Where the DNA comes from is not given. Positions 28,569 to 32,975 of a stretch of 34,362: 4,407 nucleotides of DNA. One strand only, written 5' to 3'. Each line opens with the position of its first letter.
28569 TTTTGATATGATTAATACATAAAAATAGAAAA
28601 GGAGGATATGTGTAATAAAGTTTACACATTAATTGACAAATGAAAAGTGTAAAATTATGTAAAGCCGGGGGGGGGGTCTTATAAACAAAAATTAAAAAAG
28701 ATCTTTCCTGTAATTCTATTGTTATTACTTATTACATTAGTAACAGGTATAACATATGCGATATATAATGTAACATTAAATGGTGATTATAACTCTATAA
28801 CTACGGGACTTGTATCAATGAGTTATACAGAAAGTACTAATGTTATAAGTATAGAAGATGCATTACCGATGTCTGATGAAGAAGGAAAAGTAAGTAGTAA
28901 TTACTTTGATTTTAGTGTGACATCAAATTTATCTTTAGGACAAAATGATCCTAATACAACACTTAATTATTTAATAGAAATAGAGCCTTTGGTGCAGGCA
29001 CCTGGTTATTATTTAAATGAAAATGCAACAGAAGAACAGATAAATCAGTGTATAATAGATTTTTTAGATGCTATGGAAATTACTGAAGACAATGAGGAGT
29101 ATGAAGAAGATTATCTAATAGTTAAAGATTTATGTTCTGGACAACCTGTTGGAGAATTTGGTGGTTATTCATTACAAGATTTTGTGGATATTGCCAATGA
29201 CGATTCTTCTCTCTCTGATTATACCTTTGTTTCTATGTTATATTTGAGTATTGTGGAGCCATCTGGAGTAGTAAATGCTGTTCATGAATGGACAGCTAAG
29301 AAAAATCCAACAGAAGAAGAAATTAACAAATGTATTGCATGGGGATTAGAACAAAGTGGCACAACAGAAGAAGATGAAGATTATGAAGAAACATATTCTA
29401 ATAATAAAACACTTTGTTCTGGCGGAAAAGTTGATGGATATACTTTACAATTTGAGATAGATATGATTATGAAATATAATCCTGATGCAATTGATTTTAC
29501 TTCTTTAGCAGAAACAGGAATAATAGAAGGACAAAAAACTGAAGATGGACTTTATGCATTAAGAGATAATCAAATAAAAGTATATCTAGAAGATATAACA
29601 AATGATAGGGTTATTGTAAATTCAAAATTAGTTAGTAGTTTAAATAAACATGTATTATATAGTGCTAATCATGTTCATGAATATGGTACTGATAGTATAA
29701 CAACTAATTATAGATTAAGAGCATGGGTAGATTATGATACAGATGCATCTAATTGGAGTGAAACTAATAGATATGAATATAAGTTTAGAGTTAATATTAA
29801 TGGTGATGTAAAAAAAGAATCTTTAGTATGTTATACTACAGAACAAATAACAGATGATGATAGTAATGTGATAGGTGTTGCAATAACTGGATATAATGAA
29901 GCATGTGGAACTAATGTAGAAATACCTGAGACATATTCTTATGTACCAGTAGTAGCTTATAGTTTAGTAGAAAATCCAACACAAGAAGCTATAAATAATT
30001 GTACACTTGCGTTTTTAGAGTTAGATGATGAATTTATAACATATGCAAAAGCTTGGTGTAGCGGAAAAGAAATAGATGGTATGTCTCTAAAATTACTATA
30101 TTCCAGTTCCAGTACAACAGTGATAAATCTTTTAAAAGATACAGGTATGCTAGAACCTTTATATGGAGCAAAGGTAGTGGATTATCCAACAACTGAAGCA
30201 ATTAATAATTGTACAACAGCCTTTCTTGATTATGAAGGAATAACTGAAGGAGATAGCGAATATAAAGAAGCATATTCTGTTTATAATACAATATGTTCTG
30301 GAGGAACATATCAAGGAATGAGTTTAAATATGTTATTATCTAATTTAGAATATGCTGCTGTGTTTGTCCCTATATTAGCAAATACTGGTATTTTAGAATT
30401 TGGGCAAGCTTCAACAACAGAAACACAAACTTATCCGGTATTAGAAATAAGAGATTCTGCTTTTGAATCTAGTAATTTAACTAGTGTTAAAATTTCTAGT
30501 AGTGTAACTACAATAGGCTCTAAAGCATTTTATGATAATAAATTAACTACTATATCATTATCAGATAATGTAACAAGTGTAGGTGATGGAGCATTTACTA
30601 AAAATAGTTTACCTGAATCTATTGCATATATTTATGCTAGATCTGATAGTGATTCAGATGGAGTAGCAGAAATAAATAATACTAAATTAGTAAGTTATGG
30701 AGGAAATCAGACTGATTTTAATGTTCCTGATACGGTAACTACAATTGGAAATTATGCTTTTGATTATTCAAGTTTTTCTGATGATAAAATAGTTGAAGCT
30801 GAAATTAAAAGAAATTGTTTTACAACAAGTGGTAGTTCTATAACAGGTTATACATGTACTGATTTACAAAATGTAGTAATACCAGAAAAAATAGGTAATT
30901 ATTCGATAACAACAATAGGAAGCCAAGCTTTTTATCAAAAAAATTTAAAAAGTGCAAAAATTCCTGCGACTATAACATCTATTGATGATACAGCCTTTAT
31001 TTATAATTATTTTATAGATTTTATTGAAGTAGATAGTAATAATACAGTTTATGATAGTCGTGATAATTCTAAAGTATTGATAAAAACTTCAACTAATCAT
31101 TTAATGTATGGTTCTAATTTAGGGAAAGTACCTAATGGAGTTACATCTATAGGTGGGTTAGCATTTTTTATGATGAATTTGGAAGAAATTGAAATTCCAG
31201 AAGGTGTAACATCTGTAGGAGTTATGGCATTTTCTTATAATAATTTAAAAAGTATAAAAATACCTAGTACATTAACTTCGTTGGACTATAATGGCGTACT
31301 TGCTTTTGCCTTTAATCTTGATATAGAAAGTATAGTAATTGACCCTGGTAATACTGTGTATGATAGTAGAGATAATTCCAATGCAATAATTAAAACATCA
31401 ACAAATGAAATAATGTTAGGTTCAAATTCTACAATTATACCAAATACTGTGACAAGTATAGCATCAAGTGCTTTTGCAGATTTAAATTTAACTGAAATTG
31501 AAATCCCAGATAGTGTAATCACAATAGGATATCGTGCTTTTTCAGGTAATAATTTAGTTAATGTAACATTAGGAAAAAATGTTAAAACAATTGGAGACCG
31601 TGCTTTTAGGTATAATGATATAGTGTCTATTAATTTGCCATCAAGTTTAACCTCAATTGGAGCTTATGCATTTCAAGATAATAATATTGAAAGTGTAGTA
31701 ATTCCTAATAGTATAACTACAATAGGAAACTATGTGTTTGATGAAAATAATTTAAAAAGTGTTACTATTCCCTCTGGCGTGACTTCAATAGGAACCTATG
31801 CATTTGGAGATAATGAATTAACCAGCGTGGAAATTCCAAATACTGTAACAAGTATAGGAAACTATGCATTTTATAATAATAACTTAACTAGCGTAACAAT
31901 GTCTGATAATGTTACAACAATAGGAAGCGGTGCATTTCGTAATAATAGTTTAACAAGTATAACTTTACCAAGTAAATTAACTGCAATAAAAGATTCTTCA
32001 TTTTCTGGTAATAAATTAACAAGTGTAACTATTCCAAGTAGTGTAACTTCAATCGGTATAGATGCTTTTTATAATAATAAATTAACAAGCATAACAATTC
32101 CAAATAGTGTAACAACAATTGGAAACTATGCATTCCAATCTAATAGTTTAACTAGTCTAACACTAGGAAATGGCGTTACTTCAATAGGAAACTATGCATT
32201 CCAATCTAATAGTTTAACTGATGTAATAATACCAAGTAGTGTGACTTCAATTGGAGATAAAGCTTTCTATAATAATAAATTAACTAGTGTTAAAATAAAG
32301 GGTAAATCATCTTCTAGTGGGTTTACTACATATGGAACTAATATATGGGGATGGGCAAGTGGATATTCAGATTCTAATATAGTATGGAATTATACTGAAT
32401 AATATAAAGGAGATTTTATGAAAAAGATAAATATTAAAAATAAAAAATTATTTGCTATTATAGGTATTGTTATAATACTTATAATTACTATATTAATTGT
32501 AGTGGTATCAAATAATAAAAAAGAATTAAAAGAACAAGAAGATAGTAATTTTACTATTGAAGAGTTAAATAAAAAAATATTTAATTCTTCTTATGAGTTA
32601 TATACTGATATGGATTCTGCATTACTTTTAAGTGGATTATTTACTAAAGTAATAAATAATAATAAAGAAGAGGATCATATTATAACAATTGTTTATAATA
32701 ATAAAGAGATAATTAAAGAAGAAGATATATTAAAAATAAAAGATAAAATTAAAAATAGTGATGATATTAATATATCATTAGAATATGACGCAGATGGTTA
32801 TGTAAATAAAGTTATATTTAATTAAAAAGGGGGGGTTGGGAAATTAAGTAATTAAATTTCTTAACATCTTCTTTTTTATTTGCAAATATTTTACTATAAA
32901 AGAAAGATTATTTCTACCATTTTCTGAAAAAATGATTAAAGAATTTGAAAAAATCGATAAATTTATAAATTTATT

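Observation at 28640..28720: A G10 homopolymer separates the LRR surface-protein gene from its likely start codon, a candidate phase-variation switch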

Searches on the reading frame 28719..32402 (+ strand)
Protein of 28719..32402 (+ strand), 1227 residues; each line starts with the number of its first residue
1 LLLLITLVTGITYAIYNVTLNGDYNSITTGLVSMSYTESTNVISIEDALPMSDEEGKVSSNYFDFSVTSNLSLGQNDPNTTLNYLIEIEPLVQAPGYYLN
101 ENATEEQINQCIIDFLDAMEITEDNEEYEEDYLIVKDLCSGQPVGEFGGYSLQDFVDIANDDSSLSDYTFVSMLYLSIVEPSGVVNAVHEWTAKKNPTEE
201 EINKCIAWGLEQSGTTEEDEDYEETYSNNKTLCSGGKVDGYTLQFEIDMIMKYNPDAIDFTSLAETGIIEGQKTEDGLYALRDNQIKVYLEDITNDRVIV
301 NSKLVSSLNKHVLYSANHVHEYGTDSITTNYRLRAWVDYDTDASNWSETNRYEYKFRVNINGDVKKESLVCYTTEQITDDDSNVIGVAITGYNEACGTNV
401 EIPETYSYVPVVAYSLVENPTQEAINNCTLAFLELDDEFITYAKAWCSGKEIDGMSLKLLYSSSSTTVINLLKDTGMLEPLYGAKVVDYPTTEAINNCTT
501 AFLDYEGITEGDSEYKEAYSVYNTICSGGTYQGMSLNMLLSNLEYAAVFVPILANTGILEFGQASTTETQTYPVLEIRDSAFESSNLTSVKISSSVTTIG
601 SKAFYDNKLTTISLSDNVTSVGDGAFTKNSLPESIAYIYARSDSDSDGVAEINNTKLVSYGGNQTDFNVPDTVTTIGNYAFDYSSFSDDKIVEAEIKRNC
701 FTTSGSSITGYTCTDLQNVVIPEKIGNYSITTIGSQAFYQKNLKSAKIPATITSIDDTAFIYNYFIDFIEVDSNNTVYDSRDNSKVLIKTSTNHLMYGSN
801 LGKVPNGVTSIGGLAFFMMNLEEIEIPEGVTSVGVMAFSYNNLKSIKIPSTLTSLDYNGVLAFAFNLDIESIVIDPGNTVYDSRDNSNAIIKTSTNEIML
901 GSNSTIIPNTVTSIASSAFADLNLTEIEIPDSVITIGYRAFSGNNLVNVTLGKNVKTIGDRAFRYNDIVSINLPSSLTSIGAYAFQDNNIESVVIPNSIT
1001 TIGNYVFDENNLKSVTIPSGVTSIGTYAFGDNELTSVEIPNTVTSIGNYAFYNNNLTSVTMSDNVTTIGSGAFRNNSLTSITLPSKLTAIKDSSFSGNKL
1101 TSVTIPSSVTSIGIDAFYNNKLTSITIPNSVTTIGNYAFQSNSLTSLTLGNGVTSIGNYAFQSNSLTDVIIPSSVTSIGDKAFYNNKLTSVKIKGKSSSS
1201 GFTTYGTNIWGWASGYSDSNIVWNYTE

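Call 25: find_encoding_contigs(protein=window:28818-32402:+, flank=3000, max_places=10)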
Protein window:28818-32402:+ (1194 aa): no gene with exactly this product is on record in the collection.

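Call 26: find_encoding_contigs(protein=window:28719-32402:+, flank=3000, max_places=10)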
Protein window:28719-32402:+ (1227 aa): no gene with exactly this product is on record in the collection.

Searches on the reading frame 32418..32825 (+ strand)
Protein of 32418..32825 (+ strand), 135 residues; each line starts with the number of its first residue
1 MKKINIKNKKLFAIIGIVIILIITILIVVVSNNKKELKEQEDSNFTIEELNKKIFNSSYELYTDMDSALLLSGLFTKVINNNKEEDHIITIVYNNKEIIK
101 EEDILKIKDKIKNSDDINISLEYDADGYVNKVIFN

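Call 10: search_protein_families(library=pfam, proteins=[window:32418-32825:+], max_evalue=0.01)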
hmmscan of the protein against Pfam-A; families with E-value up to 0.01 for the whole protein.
window:32418-32825:+ (135 aa): 2 families
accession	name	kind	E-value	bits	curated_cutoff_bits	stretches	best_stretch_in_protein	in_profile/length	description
PF00499.25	Oxidored_q3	-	0.0024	18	33.2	1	6-76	71-142/146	NADH-ubiquinone/plastoquinone oxidoreductase chain 6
PF04937.20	DUF659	-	0.0069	16.5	34.7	1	29-100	36-106/152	Protein of unknown function (DUF 659)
